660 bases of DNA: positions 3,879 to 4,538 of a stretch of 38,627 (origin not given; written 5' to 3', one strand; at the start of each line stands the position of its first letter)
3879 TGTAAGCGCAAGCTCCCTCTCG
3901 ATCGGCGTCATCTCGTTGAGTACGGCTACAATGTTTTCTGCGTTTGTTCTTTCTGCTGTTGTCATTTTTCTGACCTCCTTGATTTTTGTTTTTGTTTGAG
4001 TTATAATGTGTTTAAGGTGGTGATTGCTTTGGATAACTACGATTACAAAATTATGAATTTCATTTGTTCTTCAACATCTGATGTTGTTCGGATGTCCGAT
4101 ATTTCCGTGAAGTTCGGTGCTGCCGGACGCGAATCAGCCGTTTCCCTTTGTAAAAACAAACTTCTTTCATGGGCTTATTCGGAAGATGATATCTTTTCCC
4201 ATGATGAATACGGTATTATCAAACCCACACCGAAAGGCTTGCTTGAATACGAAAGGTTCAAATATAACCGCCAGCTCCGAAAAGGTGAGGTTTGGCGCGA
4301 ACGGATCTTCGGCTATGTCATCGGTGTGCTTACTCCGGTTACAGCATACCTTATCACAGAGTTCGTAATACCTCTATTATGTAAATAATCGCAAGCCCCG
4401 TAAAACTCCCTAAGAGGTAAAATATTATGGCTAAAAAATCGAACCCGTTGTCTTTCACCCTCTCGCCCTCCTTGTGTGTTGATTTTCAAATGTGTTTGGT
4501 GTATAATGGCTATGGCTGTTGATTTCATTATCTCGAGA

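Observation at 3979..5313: Duplicated convergent cassette: tail-anchored protein gene opposed by a ~35-aa hydrophobic peptide ORF with a conserved 5' block (type I toxin-antitoxin-like)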

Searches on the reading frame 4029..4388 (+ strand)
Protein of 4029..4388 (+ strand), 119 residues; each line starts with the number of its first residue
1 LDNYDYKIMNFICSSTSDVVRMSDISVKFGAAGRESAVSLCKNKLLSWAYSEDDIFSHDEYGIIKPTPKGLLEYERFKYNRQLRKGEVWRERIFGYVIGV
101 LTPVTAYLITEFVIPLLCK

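Call 6: search_protein_families(library=pfam, max_evalue=0.1, proteins=[window:4053-4388:+])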
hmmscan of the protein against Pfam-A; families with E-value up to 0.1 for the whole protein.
window:4053-4388:+ (111 aa): 0 families

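Call 12: find_related_loci(query=window:4053-4388:+, collection=viral_contigs, flank=3000)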
Query window:4053-4388:+ (111 aa) in viral_contigs; peptide patterns used: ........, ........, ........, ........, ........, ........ (x = any residue, [..] = any of these).
14 stretches matched a pattern, but none encodes a relative of the query by tblastn (E <= 1e-3).

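Call 14: find_encoding_contigs(protein=window:4053-4388:+, flank=4000, max_places=8)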
Protein window:4053-4388:+ (111 aa): no gene with exactly this product is on record in the collection.

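Call 16: find_homologous_proteins(query=window:4053-4388:+, max_evalue=0.01)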
Query window:4053-4388:+ (111 aa): 4 proteins with E <= 0.01 among 6 candidates.
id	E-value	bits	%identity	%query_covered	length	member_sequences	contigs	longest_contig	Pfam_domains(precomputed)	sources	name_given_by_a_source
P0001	2.3e-68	245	100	100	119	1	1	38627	-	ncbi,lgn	-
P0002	7.0e-52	192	78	100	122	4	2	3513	-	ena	-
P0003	1.7e-41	158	62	100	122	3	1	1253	-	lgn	-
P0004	7.3e-39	150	61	100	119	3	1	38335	-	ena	-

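Call 18: find_encoding_contigs(protein=P0004, flank=6000, max_places=4)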
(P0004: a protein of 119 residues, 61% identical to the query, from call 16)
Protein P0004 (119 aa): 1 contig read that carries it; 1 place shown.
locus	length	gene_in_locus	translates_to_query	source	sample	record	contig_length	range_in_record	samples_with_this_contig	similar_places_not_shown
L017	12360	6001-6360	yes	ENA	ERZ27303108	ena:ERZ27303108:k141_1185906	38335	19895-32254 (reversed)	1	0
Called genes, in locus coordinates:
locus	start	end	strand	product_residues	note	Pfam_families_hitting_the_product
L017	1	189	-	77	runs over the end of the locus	-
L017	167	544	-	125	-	-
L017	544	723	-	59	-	-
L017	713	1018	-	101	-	-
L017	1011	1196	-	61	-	-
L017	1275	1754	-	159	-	PF13560:HTH_31 (weak), PF01381:HTH_3 (weak)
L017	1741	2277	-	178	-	-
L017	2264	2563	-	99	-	-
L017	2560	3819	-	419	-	PF00145:DNA_methylase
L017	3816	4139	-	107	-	-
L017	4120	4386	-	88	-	-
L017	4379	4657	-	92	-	PF02954:HTH_8 (weak)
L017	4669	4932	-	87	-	-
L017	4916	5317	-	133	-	-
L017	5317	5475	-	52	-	-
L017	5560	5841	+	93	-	-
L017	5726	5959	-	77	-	-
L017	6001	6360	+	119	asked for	-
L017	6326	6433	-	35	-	-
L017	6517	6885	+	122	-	-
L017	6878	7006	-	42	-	-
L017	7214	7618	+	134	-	PF01381:HTH_3 (faint), PF12844:HTH_19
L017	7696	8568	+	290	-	PF14020:DUF4236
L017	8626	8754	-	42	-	-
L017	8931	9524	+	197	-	-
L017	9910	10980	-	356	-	PF00589:Phage_integrase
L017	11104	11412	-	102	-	-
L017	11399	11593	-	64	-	-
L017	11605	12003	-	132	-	-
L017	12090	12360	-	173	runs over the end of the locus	-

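Call 19: find_encoding_contigs(protein=P0002, flank=4000, max_places=4)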
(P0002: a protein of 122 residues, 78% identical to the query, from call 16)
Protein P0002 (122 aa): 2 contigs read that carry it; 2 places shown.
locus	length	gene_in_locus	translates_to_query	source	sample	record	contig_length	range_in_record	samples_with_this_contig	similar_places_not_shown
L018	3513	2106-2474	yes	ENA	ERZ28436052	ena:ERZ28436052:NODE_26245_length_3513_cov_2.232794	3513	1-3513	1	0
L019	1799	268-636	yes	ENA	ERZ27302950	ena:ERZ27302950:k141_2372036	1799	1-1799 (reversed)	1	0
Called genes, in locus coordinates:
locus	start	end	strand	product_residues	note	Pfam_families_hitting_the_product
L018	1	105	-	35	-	?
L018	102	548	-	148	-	PF01381:HTH_3, PF12844:HTH_19, PF13443:HTH_26 (weak), PF13560:HTH_31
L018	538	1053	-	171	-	PF09524:Phg_2220_C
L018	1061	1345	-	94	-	-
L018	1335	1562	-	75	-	-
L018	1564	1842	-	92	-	-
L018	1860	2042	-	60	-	-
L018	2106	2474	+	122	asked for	-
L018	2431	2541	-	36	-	-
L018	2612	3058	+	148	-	-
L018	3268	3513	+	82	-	?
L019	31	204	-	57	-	-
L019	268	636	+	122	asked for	-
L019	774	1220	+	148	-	-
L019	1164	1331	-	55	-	-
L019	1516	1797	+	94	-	?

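Call 20: find_encoding_contigs(protein=P0003, flank=4000, max_places=4)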
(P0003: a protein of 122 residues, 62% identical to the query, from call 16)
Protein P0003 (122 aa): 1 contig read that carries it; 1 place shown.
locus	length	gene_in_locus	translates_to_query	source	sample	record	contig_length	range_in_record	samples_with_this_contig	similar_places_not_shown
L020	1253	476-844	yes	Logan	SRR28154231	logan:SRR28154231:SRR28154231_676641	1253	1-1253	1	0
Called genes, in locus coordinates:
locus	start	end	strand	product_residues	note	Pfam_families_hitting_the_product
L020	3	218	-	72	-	?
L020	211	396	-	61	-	-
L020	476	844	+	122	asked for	-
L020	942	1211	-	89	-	-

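Call 28: find_related_loci(query=A2, collection=metagenome_contigs, flank=4000)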
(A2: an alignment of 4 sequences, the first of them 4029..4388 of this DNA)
Query A2 (119 aa) in metagenome_contigs; peptide patterns used: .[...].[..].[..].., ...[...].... (x = any residue, [..] = any of these).
160 stretches matched a pattern, but none encodes a relative of the query by tblastn (E <= 1e-3).

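Call 29: find_related_loci(query=A2, collection=genome_contigs, flank=4000)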
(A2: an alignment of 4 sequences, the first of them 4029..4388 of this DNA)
Query A2 (119 aa) in genome_contigs; peptide patterns used: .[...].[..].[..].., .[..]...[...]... (x = any residue, [..] = any of these).
67 stretches matched a pattern, but none encodes a relative of the query by tblastn (E <= 1e-3).

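Call 30: find_related_loci(query=A2, collection=viral_contigs, flank=4000)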
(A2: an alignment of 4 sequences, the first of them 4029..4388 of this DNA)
Query A2 (119 aa) in viral_contigs; peptide patterns used: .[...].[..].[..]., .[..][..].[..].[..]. (x = any residue, [..] = any of these).
290 stretches matched a pattern, but none encodes a relative of the query by tblastn (E <= 1e-3).

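Call 43: search_protein_families(library=phrogs, max_evalue=0.01, proteins=[window:4029-4388:+, L017:6517-6885:+, L018:2612-3058:+])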
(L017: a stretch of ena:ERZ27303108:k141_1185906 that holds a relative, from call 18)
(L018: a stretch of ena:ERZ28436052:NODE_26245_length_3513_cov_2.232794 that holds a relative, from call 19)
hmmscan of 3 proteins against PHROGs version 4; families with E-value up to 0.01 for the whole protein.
window:4029-4388:+ (119 aa): 0 families

L017:6517-6885:+ (122 aa): 0 families

L018:2612-3058:+ (148 aa): 0 families

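Call 44: search_protein_families(library=padloc, max_evalue=0.01, proteins=[window:4029-4388:+, L017:6517-6885:+, L018:2612-3058:+, L017:5560-5841:+])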
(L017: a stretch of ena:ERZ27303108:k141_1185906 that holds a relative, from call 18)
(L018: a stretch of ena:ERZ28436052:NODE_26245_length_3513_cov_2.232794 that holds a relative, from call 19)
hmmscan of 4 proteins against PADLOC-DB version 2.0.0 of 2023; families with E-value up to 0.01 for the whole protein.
window:4029-4388:+ (119 aa): 0 families

L017:6517-6885:+ (122 aa): 0 families

L018:2612-3058:+ (148 aa): 0 families

L017:5560-5841:+ (93 aa): 0 families

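Call 47: predict_structure(alignment_id=A2)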
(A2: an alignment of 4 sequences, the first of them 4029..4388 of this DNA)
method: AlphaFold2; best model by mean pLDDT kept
length: 119 residues; sequences in the alignment: 4
mean_pLDDT: 73.4   pTM: 0.52
mean pLDDT of the five models: 73.4, 71.5, 66.9, 63.1, 60.0
residues with pLDDT >= 90: 0; 70-90: 76; 50-70: 37; < 50: 6
segments of 3 or more residues with pLDDT < 50: 45-49
pLDDT, mean of each block of 10 residues (from residue 1): 77 78 87 83 55 72 82 80 59 64 74 69
secondary structure, 60 per line:
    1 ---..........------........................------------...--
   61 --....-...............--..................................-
elements in order: H4-13 H22-40 E41-43 E56-58 E63-66 H68-82 H85-118

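Call 51: fold_search(model_id=the predicted structure, library=pdb)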
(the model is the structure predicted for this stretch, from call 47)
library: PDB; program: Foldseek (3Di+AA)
matches with E <= 10: 220; with E <= 0.001: 0
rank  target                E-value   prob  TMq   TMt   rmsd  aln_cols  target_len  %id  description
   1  22oz_F                1.5e-01  0.87  0.45  0.35  13.7       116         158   12  Structural insights into HpaR-mediated recognition of hrpX and hrpG in Xanthomonas campestris pv. campestris (released 2026-03-11)
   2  5ffx_A                1.5e-01  0.80  0.43  0.38  10.9       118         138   14  S. aureus MepR G34K Mutant (released 2016-12-21)
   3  1mkm_A                1.6e-01  0.92  0.42  0.22   4.6        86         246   22  CRYSTAL STRUCTURE OF THE THERMOTOGA MARITIMA ICLR (released 2002-09-11)
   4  4ld5_E                1.9e-01  0.82  0.47  0.42  12.0       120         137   12  Crystal structure of MepR Q18P mutant from multidrug resistant S. aureus clinical isolate (released 2013-09-11)
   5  22oz_D                1.9e-01  0.80  0.45  0.34  13.9       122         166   13  Structural insights into HpaR-mediated recognition of hrpX and hrpG in Xanthomonas campestris pv. campestris (released 2026-03-11)
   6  3eco_A                2.2e-01  0.82  0.46  0.41  11.4       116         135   14  Crystal structure of MepR, a transcription regulator of the Staphylococcus aureus multidrug efflux pump MepA (released 2009-02-10)
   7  4ld5_C                2.2e-01  0.75  0.44  0.39  11.9       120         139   13  Crystal structure of MepR Q18P mutant from multidrug resistant S. aureus clinical isolate (released 2013-09-11)
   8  5ffx_D                2.9e-01  0.72  0.46  0.40  11.6       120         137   13  S. aureus MepR G34K Mutant (released 2016-12-21)
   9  2f5c                  3.7e-01  0.80  0.44  0.38   3.4        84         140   19  Bacillus subtilis Manganese transport regulator (MNTR) bound to manganese, hexagonal crystal form (released 2006-03-07)
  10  5yhy                  3.7e-01  0.44  0.38  0.32  10.9       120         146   12  Structure of Lactococcus lactis ZitR, C30S mutant (released 2017-12-06)
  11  3zmd_A                3.7e-01  0.35  0.37  0.31  14.8       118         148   17  Crystal structure of AbsC, a MarR family transcriptional regulator from Streptomyces coelicolor (released 2013-02-20)
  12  4ld5_B                4.0e-01  0.69  0.46  0.44  11.4       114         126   14  Crystal structure of MepR Q18P mutant from multidrug resistant S. aureus clinical isolate (released 2013-09-11)
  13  22oz_B                4.0e-01  0.69  0.47  0.36  13.7       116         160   12  Structural insights into HpaR-mediated recognition of hrpX and hrpG in Xanthomonas campestris pv. campestris (released 2026-03-11)
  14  4l9j_A                4.0e-01  0.60  0.44  0.39  13.1       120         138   12  Crystal structure of S. aureus MepR in DNA-binding conformation (released 2013-09-11)
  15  4ld5_A                4.3e-01  0.60  0.44  0.39  11.9       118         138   13  Crystal structure of MepR Q18P mutant from multidrug resistant S. aureus clinical isolate (released 2013-09-11)
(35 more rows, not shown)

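Call 57: search_protein_representatives(alignment_id=A2)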
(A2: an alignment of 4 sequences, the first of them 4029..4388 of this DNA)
Query: 4 sequences, 119 profile positions. Proteins with E-value up to 0.001 (for the whole library): 26; up to 1e-10: 10; up to 1e-30: 3. The best 26 are listed.
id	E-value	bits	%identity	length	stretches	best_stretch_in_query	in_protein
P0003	9.8e-64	229.3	-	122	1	1-119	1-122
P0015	5.5e-42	159.1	-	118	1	1-117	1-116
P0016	7.2e-34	132.9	-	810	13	57-86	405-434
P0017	2.2e-28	115.2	-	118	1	2-118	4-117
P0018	1.0e-24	103.4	-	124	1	2-113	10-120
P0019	1.0e-23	100.2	-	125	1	2-118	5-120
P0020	2.4e-21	92.5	-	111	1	1-114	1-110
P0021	6.6e-20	87.9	-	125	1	2-119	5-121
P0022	4.1e-13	66.0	-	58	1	1-55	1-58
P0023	5.6e-11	59.1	-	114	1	1-112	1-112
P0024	1.5e-10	57.7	-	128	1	2-119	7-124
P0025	5.3e-10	55.9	-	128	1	2-115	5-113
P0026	6.6e-10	55.6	-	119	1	3-117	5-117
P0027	1.1e-09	54.9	-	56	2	73-113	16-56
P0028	1.6e-08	51.2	-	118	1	3-107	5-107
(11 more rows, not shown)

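Call 72: search_solved_structures(query=A6, max_evalue=1)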
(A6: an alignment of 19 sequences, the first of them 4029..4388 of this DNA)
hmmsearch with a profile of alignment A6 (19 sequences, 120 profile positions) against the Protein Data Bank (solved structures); distinct sequences matched with E-value up to 1: 7.
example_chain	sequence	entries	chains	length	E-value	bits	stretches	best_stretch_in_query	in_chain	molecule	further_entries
7qoc_A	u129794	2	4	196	0.37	14.1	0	17-61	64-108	Guanosine polyphosphate pyrophosphohydrolases/synthetases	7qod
7jv7_A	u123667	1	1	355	0.43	13.9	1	33-96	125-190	CTD kinase subunit alpha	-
7dg4_A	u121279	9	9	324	0.62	13.4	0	26-81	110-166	Dual specificity tyrosine-phosphorylation-regulated kinase 2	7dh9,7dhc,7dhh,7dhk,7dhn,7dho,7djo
7dh3_A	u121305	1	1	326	0.63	13.4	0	26-81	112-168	Dual specificity tyrosine-phosphorylation-regulated kinase 2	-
7dhv_A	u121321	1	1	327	0.64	13.4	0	26-81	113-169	Dual specificity tyrosine-phosphorylation-regulated kinase 2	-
6k0j_A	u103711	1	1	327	0.67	13.3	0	26-81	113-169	Dual specificity tyrosine-phosphorylation-regulated kinase 2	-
6yw5_66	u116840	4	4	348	0.85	13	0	17-60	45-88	mS42 | mS45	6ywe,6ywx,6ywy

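Call 73: search_protein_families(library=pfam, alignment_id=A6, max_evalue=0.1)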
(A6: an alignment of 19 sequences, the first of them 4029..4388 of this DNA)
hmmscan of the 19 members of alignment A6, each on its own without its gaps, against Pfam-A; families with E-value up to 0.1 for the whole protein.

A. member 1, window:4029-4388:+ (119 aa): 0 families

B. families by the number of members that match (of 19 scanned): 9 families
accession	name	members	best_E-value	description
PF16083.10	Phage_holin_3_3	1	0.0047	LydA holin phage, holin superfamily III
PF18737.6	HEPN_MAE_28990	1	0.0078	MAE_28990/MAE_18760-like HEPN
PF24872.1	DUF2110_N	1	0.016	DUF2110 N-terminal domain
PF16007.11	DUF4777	1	0.019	Domain of unknown function (DUF4777)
PF13412.12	HTH_24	1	0.022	Winged helix-turn-helix DNA-binding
PF08429.16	PLU-1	1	0.072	PLU-1-like protein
PF06108.18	DUF952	1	0.079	Protein of unknown function (DUF952)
PF08122.17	NDUF_B12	1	0.093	NADH-ubiquinone oxidoreductase B12 subunit family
PF13940.11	Ldr_toxin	1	0.1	Toxin Ldr, type I toxin-antitoxin system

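Call 76: search_dna_similar(query=window:4029-4385:+, collection=phages, mode=protein, max_evalue=1, max_rows=10)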
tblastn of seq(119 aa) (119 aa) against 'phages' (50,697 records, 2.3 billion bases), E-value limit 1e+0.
No match.

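Call 84: find_related_loci(query=A7, collection=genome_contigs, flank=3000)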
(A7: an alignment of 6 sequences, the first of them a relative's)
Query A7 (118 aa) in genome_contigs; peptide patterns used: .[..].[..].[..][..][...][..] (x = any residue, [..] = any of these).
75 stretches matched a pattern, but none encodes a relative of the query by tblastn (E <= 1e-3).

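Call 85: predict_structure(alignment_id=A6)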
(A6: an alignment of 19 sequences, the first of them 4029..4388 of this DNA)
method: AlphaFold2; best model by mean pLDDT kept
length: 119 residues; sequences in the alignment: 19
mean_pLDDT: 88.7   pTM: 0.64
mean pLDDT of the five models: 88.7, 87.3, 86.9, 86.0, 84.3
residues with pLDDT >= 90: 77; 70-90: 36; 50-70: 6; < 50: 0
segments of 3 or more residues with pLDDT < 50: none
pLDDT, mean of each block of 10 residues (from residue 1): 92 85 92 93 91 71 91 93 89 91 91 85
secondary structure, 60 per line:
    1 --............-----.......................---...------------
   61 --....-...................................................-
elements in order: H3-14 H22-42 E46-48 E63-66 H68-118

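Call 87: find_related_loci(query=A7, collection=metagenome_contigs, flank=3000)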
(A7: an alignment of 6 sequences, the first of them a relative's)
Query A7 (118 aa) in metagenome_contigs; peptide patterns used: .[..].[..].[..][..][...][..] (x = any residue, [..] = any of these).
145 stretches matched a pattern, but none encodes a relative of the query by tblastn (E <= 1e-3).

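Call 88: fold_search(model_id=the predicted structure, library=pdb)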
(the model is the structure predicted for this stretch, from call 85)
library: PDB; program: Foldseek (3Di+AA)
matches with E <= 10: 808; with E <= 0.001: 2
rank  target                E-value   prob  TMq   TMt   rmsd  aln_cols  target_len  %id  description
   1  5ffx_A                4.8e-04  1.00  0.59  0.52   7.2       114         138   17  S. aureus MepR G34K Mutant (released 2016-12-21)
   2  5ffx_D                7.0e-04  1.00  0.62  0.55   8.9       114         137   15  S. aureus MepR G34K Mutant (released 2016-12-21)
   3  22oz_D                1.0e-03  1.00  0.59  0.44  11.2       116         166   16  Structural insights into HpaR-mediated recognition of hrpX and hrpG in Xanthomonas campestris pv. campestris (released 2026-03-11)
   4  4em0                  1.2e-03  1.00  0.62  0.50  13.2       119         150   18  staphylococcus aureus MarR in complex with salicylate and kanamycin (released 2013-04-17)
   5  3eco_A                1.2e-03  1.00  0.59  0.53   8.9       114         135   16  Crystal structure of MepR, a transcription regulator of the Staphylococcus aureus multidrug efflux pump MepA (released 2009-02-10)
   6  4lll_O                1.2e-03  1.00  0.56  0.50   8.3       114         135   17  Crystal structure of S. aureus MepR-DNA complex (released 2014-05-14)
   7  4l9t_A                1.7e-03  1.00  0.58  0.50   7.6       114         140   17  Crystal structure of MepR F27L mutant from multidrug resistant S. aureus clinical isolate (released 2013-09-11)
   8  5yhz                  2.0e-03  1.00  0.51  0.43  10.4       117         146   13  Structure of Lactococcus lactis ZitR, E41A mutant (released 2017-12-06)
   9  5f6f_A                2.1e-03  1.00  0.54  0.47   9.0       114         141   17  S. aureus MepR G34R Mutant (released 2016-12-07)
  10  4l9n_B                2.2e-03  1.00  0.62  0.54   7.5       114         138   16  Crystal structure of MepR A103V mutant from multidrug resistant S. aureus clinical isolate (released 2013-09-11)
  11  4lln_D                2.4e-03  1.00  0.56  0.49  10.2       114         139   14  Crystal structure of S. aureus MepR-DNA complex (released 2014-05-14)
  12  3gfm                  2.7e-03  1.00  0.56  0.48  11.4       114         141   13  Crystal structure of the ST1710 mutant (K91A) protein (released 2009-08-25)
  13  4lll_M                2.9e-03  1.00  0.56  0.54   5.6       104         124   14  Crystal structure of S. aureus MepR-DNA complex (released 2014-05-14)
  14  2qww_A                2.9e-03  1.00  0.51  0.43   9.9       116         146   15  Crystal structure of multiple antibiotic-resistance repressor (MarR) (YP_013417.1) from Listeria monocytogenes 4b F236 (released 2007-08-21)
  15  5fb2_A                3.1e-03  1.00  0.60  0.53   7.5       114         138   16  S. aureus MepR F27L Mutant bound to oligodeoxyribonucleotide (released 2016-12-14)
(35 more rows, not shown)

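Call 94: search_protein_families(library=ncbifam, max_evalue=1, proteins=[window:4029-4388:+, L018:2612-3058:+, L017:5560-5841:+])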
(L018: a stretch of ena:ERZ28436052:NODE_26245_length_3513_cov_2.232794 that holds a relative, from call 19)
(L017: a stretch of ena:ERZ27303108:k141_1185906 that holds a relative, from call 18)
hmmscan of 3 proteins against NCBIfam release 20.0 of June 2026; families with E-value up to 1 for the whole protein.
window:4029-4388:+ (119 aa): 0 families

L018:2612-3058:+ (148 aa): 0 families

L017:5560-5841:+ (93 aa): 0 families
